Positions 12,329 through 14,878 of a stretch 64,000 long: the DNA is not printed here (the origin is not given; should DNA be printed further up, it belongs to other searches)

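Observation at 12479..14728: Unusual fusion of a polyprenyl-phosphate sugar synthase-like GT2 with a membrane-embedded processive (QxxRW) GT2 synthase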

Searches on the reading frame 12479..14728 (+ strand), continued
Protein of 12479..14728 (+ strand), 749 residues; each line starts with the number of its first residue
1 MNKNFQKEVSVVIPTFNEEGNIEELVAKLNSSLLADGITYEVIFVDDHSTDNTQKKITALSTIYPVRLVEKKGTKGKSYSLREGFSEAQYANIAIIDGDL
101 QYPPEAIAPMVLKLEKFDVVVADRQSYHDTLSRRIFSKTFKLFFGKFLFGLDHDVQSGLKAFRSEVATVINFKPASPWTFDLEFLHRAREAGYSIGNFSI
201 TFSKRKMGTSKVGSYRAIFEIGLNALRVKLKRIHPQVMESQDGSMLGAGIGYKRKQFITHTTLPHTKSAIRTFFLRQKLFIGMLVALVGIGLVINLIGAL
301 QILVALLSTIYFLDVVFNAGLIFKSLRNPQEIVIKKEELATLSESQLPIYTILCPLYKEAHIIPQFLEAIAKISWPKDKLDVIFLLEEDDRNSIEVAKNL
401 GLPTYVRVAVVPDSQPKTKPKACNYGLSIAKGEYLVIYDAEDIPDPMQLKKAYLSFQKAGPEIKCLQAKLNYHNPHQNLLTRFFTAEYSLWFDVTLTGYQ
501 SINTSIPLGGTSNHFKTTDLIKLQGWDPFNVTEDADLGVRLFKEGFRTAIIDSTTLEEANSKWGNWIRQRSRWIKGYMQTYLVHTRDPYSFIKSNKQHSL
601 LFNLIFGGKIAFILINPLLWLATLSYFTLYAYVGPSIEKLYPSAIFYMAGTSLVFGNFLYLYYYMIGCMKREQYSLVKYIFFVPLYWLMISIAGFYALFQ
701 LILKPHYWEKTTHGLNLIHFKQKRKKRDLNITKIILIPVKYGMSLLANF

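Call 6: find_homologous_proteins(query=window:12479-14728:+, max_evalue=0.00001)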
Query window:12479-14728:+ (749 aa): 3450 proteins with E <= 0.00001 among 8000 candidates; the best 120 are listed.
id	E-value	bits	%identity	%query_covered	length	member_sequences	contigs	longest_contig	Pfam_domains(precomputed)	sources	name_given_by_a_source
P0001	0.0e+0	1700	100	100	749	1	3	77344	PF13632.13,PF13506.14,PF13641.13,PF00535.33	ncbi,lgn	-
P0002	0.0e+0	1455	84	100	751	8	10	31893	PF13632.13,PF10111.15,PF13506.14,PF13641.13,PF00535.33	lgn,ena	-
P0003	0.0e+0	1309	77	96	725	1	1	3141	PF13632.13,PF13506.14,PF13641.13,PF00535.33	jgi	-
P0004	0.0e+0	1304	84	90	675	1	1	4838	PF13632.13,PF10111.15,PF13506.14,PF13641.13,PF00535.33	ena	-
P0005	0.0e+0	1290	75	100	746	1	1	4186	PF13632.13,PF13641.13,PF00535.33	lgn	-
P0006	0.0e+0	1245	72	100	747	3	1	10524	PF13632.13,PF10111.15,PF13506.14,PF13641.13,PF00535.33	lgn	-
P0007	0.0e+0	1232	70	100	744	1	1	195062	PF13632.13,PF10111.15,PF13506.14,PF13641.13,PF00535.33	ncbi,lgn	-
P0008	0.0e+0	1227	70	99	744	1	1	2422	PF13632.13,PF10111.15,PF13506.14,PF13641.13,PF00535.33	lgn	-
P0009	0.0e+0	1220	82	87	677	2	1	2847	PF13632.13,PF13506.14,PF13641.13,PF00535.33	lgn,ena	-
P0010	0.0e+0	1204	71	99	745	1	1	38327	PF13632.13,PF13506.14,PF13641.13,PF00535.33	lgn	-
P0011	0.0e+0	1118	68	96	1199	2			PF13632.13,PF10111.15,PF13506.14,PF13641.13,PF13440.12,PF00535.33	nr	nr:glycosyltransferase [Candidatus Levybacteria bacterium]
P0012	0.0e+0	1099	65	97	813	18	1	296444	PF13632.13,PF13506.14,PF13641.13,PF00535.33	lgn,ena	-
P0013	0.0e+0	1098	66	96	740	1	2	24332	PF13632.13,PF10111.15,PF13506.14,PF13641.13,PF00535.33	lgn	-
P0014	0.0e+0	1095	62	100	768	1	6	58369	PF13632.13,PF10111.15,PF13506.14,PF13641.13,PF00535.33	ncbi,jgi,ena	-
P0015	0.0e+0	1089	63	99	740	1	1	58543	PF13632.13,PF10111.15,PF13506.14,PF13641.13,PF00535.33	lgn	-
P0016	0.0e+0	1087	64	97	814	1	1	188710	PF13632.13,PF13506.14,PF13641.13,PF00535.33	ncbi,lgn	-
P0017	0.0e+0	1087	64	95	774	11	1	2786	PF13632.13,PF10111.15,PF13506.14,PF13641.13,PF00535.33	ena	-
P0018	0.0e+0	1084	63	100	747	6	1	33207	PF13632.13,PF10111.15,PF13506.14,PF13641.13,PF00535.33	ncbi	-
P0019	0.0e+0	1077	65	95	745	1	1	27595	PF13632.13,PF10111.15,PF13506.14,PF13641.13,PF00535.33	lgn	-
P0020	0.0e+0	1076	63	100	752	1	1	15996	PF13632.13,PF10111.15,PF13506.14,PF13641.13,PF00535.33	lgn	-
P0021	0.0e+0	1068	62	99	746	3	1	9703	PF13632.13,PF13506.14,PF13641.13,PF00535.33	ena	-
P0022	0.0e+0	1066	62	99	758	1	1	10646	PF13632.13,PF13506.14,PF13641.13,PF00535.33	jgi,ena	-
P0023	0.0e+0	1065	62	99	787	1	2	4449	PF13632.13,PF10111.15,PF13506.14,PF13641.13,PF00535.33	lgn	-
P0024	0.0e+0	1058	64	96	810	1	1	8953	PF13632.13,PF10111.15,PF13506.14,PF13641.13,PF00535.33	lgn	-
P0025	0.0e+0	1054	62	98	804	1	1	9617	PF13632.13,PF10111.15,PF13641.13,PF00535.33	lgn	-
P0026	0.0e+0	1054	63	96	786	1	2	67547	PF13632.13,PF10111.15,PF13506.14,PF13641.13,PF00535.33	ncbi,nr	ncbi:MAG TPA: glycosyltransferase [Patescibacteria group bacterium]|nr:glycosyltransferase [Patescib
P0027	0.0e+0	1052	64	95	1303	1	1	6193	PF13632.13,PF10111.15,PF13641.13,PF13439.13,PF00535.33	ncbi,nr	ncbi:MAG: glycosyltransferase, partial [bacterium]|nr:glycosyltransferase [bacterium]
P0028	0.0e+0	1051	62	97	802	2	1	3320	PF13632.13,PF10111.15,PF13506.14,PF13641.13,PF00535.33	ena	-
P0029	0.0e+0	1050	62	95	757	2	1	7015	PF13632.13,PF13506.14,PF13641.13,PF00535.33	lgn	-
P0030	0.0e+0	1049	62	97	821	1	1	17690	PF13632.13,PF10111.15,PF13506.14,PF13641.13,PF00535.33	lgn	-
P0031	0.0e+0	1048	63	97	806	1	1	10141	PF13632.13,PF10111.15,PF13506.14,PF13641.13,PF00535.33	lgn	-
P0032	0.0e+0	1048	61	100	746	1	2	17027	PF13632.13,PF13506.14,PF13641.13,PF00535.33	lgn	-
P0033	0.0e+0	1047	62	97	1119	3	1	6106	PF13632.13,PF10111.15,PF13506.14,PF13641.13,PF00535.33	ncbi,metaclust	ncbi:MAG: hypothetical protein A3C22_02085, partial [Candidatus Levybacteria bacterium RIFCSPHIGHO2_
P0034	0.0e+0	1047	61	100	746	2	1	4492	PF13632.13,PF10111.15,PF13506.14,PF13641.13,PF00535.33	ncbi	-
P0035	0.0e+0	1043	62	96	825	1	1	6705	PF13632.13,PF10111.15,PF13641.13,PF00535.33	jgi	-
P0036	0.0e+0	1040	61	100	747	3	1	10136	PF13632.13,PF10111.15,PF13506.14,PF13641.13,PF00535.33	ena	-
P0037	0.0e+0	1038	61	100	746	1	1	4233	PF13632.13,PF13506.14,PF13641.13,PF00535.33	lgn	-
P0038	0.0e+0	1038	62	95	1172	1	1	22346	PF13632.13,PF10111.15,PF13506.14,PF13641.13,PF00534.27,PF13439.13,PF00535.33,PF20706.4,PF13692.13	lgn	-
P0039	0.0e+0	1028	61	97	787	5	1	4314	PF13632.13,PF13506.14,PF13641.13,PF00535.33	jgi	-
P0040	0.0e+0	1027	62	96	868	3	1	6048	PF13632.13,PF10111.15,PF13506.14,PF13641.13,PF00535.33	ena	-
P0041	0.0e+0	1025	61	99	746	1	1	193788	PF13632.13,PF13506.14,PF13641.13,PF00535.33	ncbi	-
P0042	0.0e+0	1024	60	100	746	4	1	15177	PF13632.13,PF10111.15,PF13506.14,PF13641.13,PF00535.33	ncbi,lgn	-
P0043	0.0e+0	1024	63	95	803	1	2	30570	PF13632.13,PF10111.15,PF13506.14,PF13641.13,PF00535.33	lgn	-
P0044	0.0e+0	1023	63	95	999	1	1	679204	PF13632.13,PF01943.23,PF10111.15,PF13506.14,PF13641.13,PF13440.12,PF00535.33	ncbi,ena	-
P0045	0.0e+0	1022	59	99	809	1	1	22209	PF13632.13,PF10111.15,PF13641.13,PF00535.33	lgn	-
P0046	0.0e+0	1021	61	98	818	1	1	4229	PF13632.13,PF10111.15,PF13641.13,PF00535.33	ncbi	-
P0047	0.0e+0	1020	61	95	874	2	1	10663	PF13632.13,PF10111.15,PF13506.14,PF13641.13,PF00535.33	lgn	-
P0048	0.0e+0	1020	61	97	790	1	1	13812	PF13632.13,PF10111.15,PF13641.13,PF00535.33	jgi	jgi:cellulose synthase/poly-beta-1,6-N-acetylglucosamine synthase-like glycosyltransferase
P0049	0.0e+0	1018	63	95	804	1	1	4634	PF13632.13,PF10111.15,PF13506.14,PF13641.13,PF00535.33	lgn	-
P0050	0.0e+0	1018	63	96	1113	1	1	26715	PF13632.13,PF10111.15,PF13641.13,PF00534.27,PF13524.13,PF13439.13,PF00535.33,PF20706.4,PF13692.13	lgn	-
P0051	0.0e+0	1014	61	98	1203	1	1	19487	PF13632.13,PF10111.15,PF13506.14,PF13641.13,PF00534.27,PF13524.13,PF13439.13,PF00535.33,PF20706.4,PF13692.13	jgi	-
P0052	6.3e-298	1008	60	96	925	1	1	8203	PF13632.13,PF10111.15,PF13506.14,PF13641.13,PF00535.33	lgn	-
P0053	8.0e-297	1005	60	99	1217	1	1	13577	PF13632.13,PF10111.15,PF13641.13,PF00534.27,PF13579.13,PF13439.13,PF00535.33,PF20706.4,PF13692.13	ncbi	-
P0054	3.4e-294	996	60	97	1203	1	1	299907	PF13632.13,PF10111.15,PF13506.14,PF13641.13,PF00534.27,PF13524.13,PF13439.13,PF00535.33,PF20706.4,PF13692.13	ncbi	-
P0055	1.8e-292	990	61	95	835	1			PF13632.13,PF13506.14,PF13641.13,PF00535.33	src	-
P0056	5.7e-292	988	60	96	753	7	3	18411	PF13632.13,PF10111.15,PF13506.14,PF13641.13,PF00535.33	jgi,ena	-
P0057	1.1e-291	988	61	95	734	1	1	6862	PF13632.13,PF10111.15,PF13506.14,PF13641.13,PF03452.21,PF00535.33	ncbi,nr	ncbi:MAG TPA: glycosyltransferase, partial [Candidatus Saccharimonadales bacterium]|nr:glycosyltrans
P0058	1.5e-290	984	58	97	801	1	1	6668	PF13632.13,PF10111.15,PF13506.14,PF13641.13,PF00535.33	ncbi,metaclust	ncbi:hypothetical protein A2870_00190, partial [Candidatus Curtissbacteria bacterium RIFCSPHIGHO2_01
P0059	4.5e-290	982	59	97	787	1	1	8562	PF13632.13,PF10111.15,PF13506.14,PF13641.13,PF00535.33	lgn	-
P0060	4.3e-289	979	60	99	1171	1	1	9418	PF13632.13,PF10111.15,PF13506.14,PF13641.13,PF00534.27,PF13439.13,PF00535.33,PF20706.4,PF13692.13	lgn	-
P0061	8.8e-288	975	58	97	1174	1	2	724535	PF13632.13,PF10111.15,PF13506.14,PF13641.13,PF00534.27,PF13579.13,PF13439.13,PF00535.33,PF20706.4,PF13692.13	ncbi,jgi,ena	-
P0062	1.2e-285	968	59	95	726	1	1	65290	PF13632.13,PF13506.14,PF13641.13,PF00535.33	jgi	jgi:cellulose synthase/poly-beta-1,6-N-acetylglucosamine synthase-like glycosyltransferase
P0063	2.4e-285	967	58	95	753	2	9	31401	PF13632.13,PF10111.15,PF13506.14,PF13641.13,PF00535.33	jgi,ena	-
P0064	7.5e-285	965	59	97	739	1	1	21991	PF13632.13,PF10111.15,PF13506.14,PF13641.13,PF00535.33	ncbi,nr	ncbi:glycosyltransferase, partial [Candidatus Roizmanbacteria bacterium]|nr:glycosyltransferase [Can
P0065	1.6e-284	964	57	99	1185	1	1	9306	PF13632.13,PF10111.15,PF13506.14,PF13641.13,PF00534.27,PF13439.13,PF00535.33,PF20706.4,PF13692.13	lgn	-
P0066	1.8e-284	964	65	88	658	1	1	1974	PF13632.13,PF13506.14,PF13641.13,PF00535.33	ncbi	ncbi:MAG TPA: glycosyltransferase, partial [Patescibacteria group bacterium]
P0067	2.4e-284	963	58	96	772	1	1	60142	PF13632.13,PF13506.14,PF13641.13,PF00535.33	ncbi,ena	-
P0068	6.9e-284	962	58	97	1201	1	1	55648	PF13632.13,PF10111.15,PF13506.14,PF13641.13,PF00534.27,PF13579.13,PF13439.13,PF00535.33,PF20706.4,PF13692.13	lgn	-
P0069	5.2e-283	959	59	97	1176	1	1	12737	PF13632.13,PF10111.15,PF13506.14,PF13641.13,PF00534.27,PF13579.13,PF13524.13,PF13439.13,PF00535.33,PF20706.4,PF13692.13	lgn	-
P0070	5.6e-282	955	58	96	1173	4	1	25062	PF13632.13,PF10111.15,PF13506.14,PF13641.13,PF00534.27,PF13579.13,PF13439.13,PF00535.33,PF20706.4,PF13692.13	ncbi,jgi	-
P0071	1.7e-281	954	59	96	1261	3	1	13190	PF13632.13,PF10111.15,PF13506.14,PF13641.13,PF00535.33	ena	-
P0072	9.1e-280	948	57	95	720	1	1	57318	PF13632.13,PF13506.14,PF13641.13,PF00535.33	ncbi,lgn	-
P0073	1.1e-279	948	62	91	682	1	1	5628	PF13632.13,PF10111.15,PF13506.14,PF13641.13,PF00535.33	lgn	-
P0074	5.1e-278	942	56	95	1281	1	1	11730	PF13632.13,PF10111.15,PF13506.14,PF13641.13,PF00534.27,PF13439.13,PF00535.33,PF20706.4,PF13692.13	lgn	-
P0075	3.0e-277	940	57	97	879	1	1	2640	PF13632.13,PF10111.15,PF13506.14,PF13641.13,PF00535.33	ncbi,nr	ncbi:MAG: glycosyltransferase, partial [bacterium]|nr:glycosyltransferase [bacterium]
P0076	1.7e-276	937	57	97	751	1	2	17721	PF13632.13,PF10111.15,PF13506.14,PF13641.13,PF00535.33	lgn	-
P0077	2.2e-275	934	58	95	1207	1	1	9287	PF13632.13,PF13506.14,PF13641.13,PF00534.27,PF13439.13,PF00535.33,PF20706.4,PF13692.13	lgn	-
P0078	2.4e-275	934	56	95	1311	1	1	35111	PF13632.13,PF10111.15,PF13506.14,PF13641.13,PF00534.27,PF13439.13,PF00535.33,PF20706.4,PF13692.13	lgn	-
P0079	2.4e-275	934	56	98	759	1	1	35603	PF13632.13,PF10111.15,PF13506.14,PF13641.13,PF00535.33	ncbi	-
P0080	3.4e-275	933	57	96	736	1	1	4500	PF13632.13,PF13506.14,PF13641.13,PF00535.33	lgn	-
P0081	1.5e-274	931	56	97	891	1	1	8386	PF13632.13,PF13506.14,PF13641.13,PF00535.33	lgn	-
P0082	1.0e-273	928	56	95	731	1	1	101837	PF13632.13,PF13506.14,PF13641.13,PF00535.33,PF13704.14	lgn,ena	-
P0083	3.9e-273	926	58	91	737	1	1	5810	PF13632.13,PF10111.15,PF13641.13,PF00535.33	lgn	-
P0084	4.7e-273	926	58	95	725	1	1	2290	PF13632.13,PF10111.15,PF13506.14,PF13641.13,PF00535.33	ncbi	ncbi:MAG: glycosyltransferase, partial [Patescibacteria group bacterium]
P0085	3.6e-272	923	56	98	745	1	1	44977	PF13632.13,PF10111.15,PF13506.14,PF13641.13,PF00535.33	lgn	-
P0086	3.8e-272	923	55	97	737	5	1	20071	PF13632.13,PF10111.15,PF13641.13,PF00535.33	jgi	jgi:cellulose synthase/poly-beta-1,6-N-acetylglucosamine synthase-like glycosyltransferase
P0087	4.2e-272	923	56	99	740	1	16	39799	PF13632.13,PF10111.15,PF13506.14,PF13641.13,PF00535.33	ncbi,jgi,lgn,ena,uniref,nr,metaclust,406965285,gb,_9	ncbi:MAG: hypothetical protein ACD_30C00056G0009 [uncultured bacterium]|uniref:Glycosyltransferase, 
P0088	4.4e-272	923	56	99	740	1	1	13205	PF13632.13,PF10111.15,PF13506.14,PF13641.13,PF00535.33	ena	-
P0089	6.6e-272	922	56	95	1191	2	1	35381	PF13632.13,PF13506.14,PF13641.13,PF00534.27,PF13579.13,PF13524.13,PF13439.13,PF00535.33,PF20706.4,PF13692.13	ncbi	-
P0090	1.2e-271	921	56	99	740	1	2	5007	PF13632.13,PF10111.15,PF13506.14,PF13641.13,PF00535.33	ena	-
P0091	2.8e-271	920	56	95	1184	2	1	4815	PF13632.13,PF13506.14,PF13641.13,PF00534.27,PF13579.13,PF13524.13,PF13439.13,PF00535.33,PF20706.4,PF13692.13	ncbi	-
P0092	8.9e-271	918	57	97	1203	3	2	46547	PF13632.13,PF13506.14,PF13641.13,PF00535.33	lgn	-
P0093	9.8e-271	918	56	98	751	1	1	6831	PF13632.13,PF10111.15,PF13506.14,PF13641.13,PF00535.33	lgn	-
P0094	1.2e-270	918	56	99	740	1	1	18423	PF13632.13,PF10111.15,PF13506.14,PF13641.13,PF00535.33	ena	-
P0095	1.3e-270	918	57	95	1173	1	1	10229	PF13632.13,PF10111.15,PF13506.14,PF13641.13,PF00534.27,PF13579.13,PF13439.13,PF00535.33,PF20706.4,PF13692.13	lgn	-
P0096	1.6e-270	918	56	95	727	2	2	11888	PF13632.13,PF13506.14,PF13641.13,PF00535.33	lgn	-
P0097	1.7e-270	917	56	95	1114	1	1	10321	PF13632.13,PF13506.14,PF13641.13,PF00534.27,PF13579.13,PF13439.13,PF00535.33,PF20706.4,PF13692.13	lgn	-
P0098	1.3e-269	915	56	95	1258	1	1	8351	PF13632.13,PF13641.13,PF00534.27,PF13579.13,PF13524.13,PF13439.13,PF00535.33,PF20706.4,PF13692.13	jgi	jgi:cellulose synthase/poly-beta-1,6-N-acetylglucosamine synthase-like glycosyltransferase/glycosylt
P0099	1.4e-269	914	56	96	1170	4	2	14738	PF13632.13,PF10111.15,PF13506.14,PF13641.13,PF00534.27,PF13579.13,PF13439.13,PF00535.33,PF20706.4,PF13692.13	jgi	jgi:cellulose synthase/poly-beta-1,6-N-acetylglucosamine synthase-like glycosyltransferase/glycosylt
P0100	2.7e-269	914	54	99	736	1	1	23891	PF13632.13,PF13506.14,PF13641.13,PF00535.33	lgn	-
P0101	3.0e-269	913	56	95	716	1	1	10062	PF13632.13,PF13506.14,PF13641.13,PF00535.33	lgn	-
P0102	5.9e-269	912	56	99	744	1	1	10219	PF13632.13,PF10111.15,PF13506.14,PF13641.13,PF00535.33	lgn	-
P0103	9.0e-269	912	55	96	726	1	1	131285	PF13632.13,PF13641.13,PF00535.33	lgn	-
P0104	2.2e-268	910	54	99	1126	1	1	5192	PF13632.13,PF13506.14,PF13641.13,PF00535.33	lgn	-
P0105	4.9e-268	909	53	97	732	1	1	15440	PF13632.13,PF10111.15,PF13506.14,PF13641.13,PF00535.33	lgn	-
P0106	8.1e-268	909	54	99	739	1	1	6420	PF13632.13,PF10111.15,PF13506.14,PF13641.13,PF00535.33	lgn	-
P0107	1.2e-267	908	57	95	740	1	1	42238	PF13632.13,PF13506.14,PF13641.13,PF00535.33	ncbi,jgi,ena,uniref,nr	ncbi:MAG: hypothetical protein COT81_05010 [Candidatus Buchananbacteria bacterium CG10_big_fil_rev_8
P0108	3.6e-267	907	53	96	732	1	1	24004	PF13632.13,PF10111.15,PF13506.14,PF13641.13,PF00535.33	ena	-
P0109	1.7e-266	904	55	99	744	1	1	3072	PF13632.13,PF13506.14,PF13641.13,PF00535.33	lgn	-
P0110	2.4e-266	904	55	97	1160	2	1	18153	PF13632.13,PF13641.13,PF00534.27,PF13439.13,PF00535.33,PF20706.4,PF13692.13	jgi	-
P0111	4.6e-266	903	55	96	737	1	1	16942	PF13632.13,PF10111.15,PF13641.13,PF00535.33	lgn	-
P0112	4.9e-266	903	55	95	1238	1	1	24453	PF13632.13,PF13506.14,PF13641.13,PF00534.27,PF13579.13,PF13524.13,PF13439.13,PF00535.33,PF20706.4,PF13692.13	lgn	-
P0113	5.5e-266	903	54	99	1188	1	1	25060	PF13632.13,PF13506.14,PF13641.13,PF00534.27,PF13579.13,PF13439.13,PF00535.33,PF20706.4,PF13692.13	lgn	-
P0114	3.6e-265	900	55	99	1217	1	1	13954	PF13632.13,PF10111.15,PF13506.14,PF13641.13,PF00534.27,PF13579.13,PF13439.13,PF00535.33,PF20706.4,PF13692.13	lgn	-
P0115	5.3e-265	899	56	95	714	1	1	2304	PF13632.13,PF13506.14,PF13641.13,PF00535.33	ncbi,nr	ncbi:MAG: glycosyltransferase, partial [Candidatus Chisholmbacteria bacterium]|nr:glycosyltransferas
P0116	1.9e-264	897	53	96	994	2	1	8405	PF13632.13,PF13641.13,PF00535.33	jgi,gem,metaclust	metaclust:\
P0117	2.1e-264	897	54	96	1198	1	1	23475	PF13632.13,PF10111.15,PF13641.13,PF00534.27,PF13579.13,PF13524.13,PF13439.13,PF00535.33,PF20706.4,PF13692.13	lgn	-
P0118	2.3e-264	897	56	96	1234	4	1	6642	PF13632.13,PF13641.13,PF00534.27,PF13579.13,PF13524.13,PF13439.13,PF00535.33,PF20706.4,PF13692.13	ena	-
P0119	2.8e-264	897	55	95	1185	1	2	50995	PF13632.13,PF13506.14,PF13641.13,PF00534.27,PF13579.13,PF13439.13,PF00535.33,PF20706.4,PF13692.13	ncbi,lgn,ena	ncbi:MAG: glycosyltransferase [Patescibacteria group bacterium]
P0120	3.9e-264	896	56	96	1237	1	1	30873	PF13632.13,PF13641.13,PF00534.27,PF13579.13,PF13439.13,PF00535.33,PF20706.4,PF13692.13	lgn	-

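Call 16: find_encoding_contigs(protein=P0001, flank=10000, max_places=3)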
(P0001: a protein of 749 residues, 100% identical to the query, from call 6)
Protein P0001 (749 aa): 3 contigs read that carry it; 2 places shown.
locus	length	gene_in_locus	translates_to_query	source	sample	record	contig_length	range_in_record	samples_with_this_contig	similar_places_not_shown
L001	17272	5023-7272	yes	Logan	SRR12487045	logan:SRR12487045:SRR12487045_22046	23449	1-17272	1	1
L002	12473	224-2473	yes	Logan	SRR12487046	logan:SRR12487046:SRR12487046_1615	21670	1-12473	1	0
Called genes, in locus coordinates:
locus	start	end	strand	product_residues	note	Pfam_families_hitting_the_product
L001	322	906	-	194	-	-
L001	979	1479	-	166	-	-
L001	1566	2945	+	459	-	PF08245:Mur_ligase_M, PF02875:Mur_ligase_C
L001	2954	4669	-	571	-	PF02683:DsbD_TM, PF13386:DsbD_2, PF08534:Redoxin, PF00578:AhpC-TSA, PF13905:Thioredoxin_8, PF17991:Thioredoxin_10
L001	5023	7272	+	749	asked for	PF00535:Glycos_transf_2, PF13506:Glyco_transf_21 (faint), PF00535:Glycos_transf_2, PF13641:Glyco_tranf_2_3, PF13632:Glyco_trans_2_3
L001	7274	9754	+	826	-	PF13439:Glyco_transf_4, PF13579:Glyco_trans_4_4 (weak), PF20706:GT4-conflict, PF00534:Glycos_transf_1, PF13692:Glyco_trans_1_4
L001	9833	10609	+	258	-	PF00483:NTP_transferase, PF12804:NTP_transf_3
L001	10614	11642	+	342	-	PF01073:3Beta_HSD, PF01370:Epimerase, PF02719:Polysacc_synt_2 (weak), PF04321:RmlD_sub_bind, PF13460:NAD_binding_10 (weak), PF16363:GDP_Man_Dehyd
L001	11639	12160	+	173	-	PF00908:dTDP_sugar_isom, PF05523:FdtA (weak)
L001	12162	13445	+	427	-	PF03447:NAD_binding_3 (faint), PF21135:DRL_cat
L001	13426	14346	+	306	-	PF00535:Glycos_transf_2 (weak), PF13641:Glyco_tranf_2_3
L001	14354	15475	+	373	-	PF00534:Glycos_transf_1, PF13692:Glyco_trans_1_4, PF13524:Glyco_trans_1_2 (weak)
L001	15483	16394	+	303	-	PF00535:Glycos_transf_2, PF13641:Glyco_tranf_2_3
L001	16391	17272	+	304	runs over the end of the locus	PF00535:Glycos_transf_2, PF13641:Glyco_tranf_2_3, PF13632:Glyco_trans_2_3 (weak)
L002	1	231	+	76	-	PF12728:HTH_17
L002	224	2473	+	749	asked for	PF00535:Glycos_transf_2, PF13506:Glyco_transf_21 (faint), PF00535:Glycos_transf_2, PF13641:Glyco_tranf_2_3, PF13632:Glyco_trans_2_3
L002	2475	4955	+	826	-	PF13439:Glyco_transf_4, PF13579:Glyco_trans_4_4 (weak), PF20706:GT4-conflict, PF00534:Glycos_transf_1, PF13692:Glyco_trans_1_4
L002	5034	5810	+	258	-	PF00483:NTP_transferase, PF12804:NTP_transf_3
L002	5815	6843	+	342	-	PF01073:3Beta_HSD, PF01370:Epimerase, PF02719:Polysacc_synt_2 (weak), PF04321:RmlD_sub_bind, PF13460:NAD_binding_10 (weak), PF16363:GDP_Man_Dehyd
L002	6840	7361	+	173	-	PF00908:dTDP_sugar_isom, PF05523:FdtA (weak)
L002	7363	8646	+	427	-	PF03447:NAD_binding_3 (faint), PF21135:DRL_cat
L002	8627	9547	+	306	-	PF00535:Glycos_transf_2 (weak), PF13641:Glyco_tranf_2_3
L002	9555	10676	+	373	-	PF00534:Glycos_transf_1, PF13692:Glyco_trans_1_4, PF13524:Glyco_trans_1_2 (weak)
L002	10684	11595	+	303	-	PF00535:Glycos_transf_2, PF13641:Glyco_tranf_2_3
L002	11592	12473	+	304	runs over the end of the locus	PF00535:Glycos_transf_2, PF13641:Glyco_tranf_2_3, PF13632:Glyco_trans_2_3 (weak)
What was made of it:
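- The identical 749-aa protein is on three independent contigs (calls 6, 16).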
